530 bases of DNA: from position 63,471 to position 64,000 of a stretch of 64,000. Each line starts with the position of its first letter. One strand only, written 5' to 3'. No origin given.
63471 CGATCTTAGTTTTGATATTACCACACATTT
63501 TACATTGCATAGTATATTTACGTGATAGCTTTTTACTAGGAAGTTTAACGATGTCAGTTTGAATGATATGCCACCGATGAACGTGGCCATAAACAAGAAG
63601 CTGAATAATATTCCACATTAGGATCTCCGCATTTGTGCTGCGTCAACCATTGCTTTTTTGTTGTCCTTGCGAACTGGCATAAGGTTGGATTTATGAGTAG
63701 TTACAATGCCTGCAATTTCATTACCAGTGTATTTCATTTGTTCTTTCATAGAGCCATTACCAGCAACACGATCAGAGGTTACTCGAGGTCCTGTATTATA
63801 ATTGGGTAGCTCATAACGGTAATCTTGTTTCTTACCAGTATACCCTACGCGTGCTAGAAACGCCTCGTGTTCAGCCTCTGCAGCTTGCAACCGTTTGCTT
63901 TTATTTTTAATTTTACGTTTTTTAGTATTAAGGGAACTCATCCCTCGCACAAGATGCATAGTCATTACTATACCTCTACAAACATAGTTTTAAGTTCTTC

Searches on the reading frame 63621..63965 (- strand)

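Call 15: search_protein_families(library=phrogs, proteins=[window:63621-63965:-], max_evalue=0.0001)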
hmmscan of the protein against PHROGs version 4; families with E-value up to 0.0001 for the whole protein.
window:63621-63965:- (115 aa): 1 family
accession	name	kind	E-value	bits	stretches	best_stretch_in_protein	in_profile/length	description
phrog_27048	-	unknown function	7.6e-09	36.9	1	68-114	83-127/127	-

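Call 24: search_protein_families(library=pfam, proteins=[window:63621-63965:-], max_evalue=0.01)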
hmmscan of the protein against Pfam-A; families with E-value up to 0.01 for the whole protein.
window:63621-63965:- (115 aa): 0 families
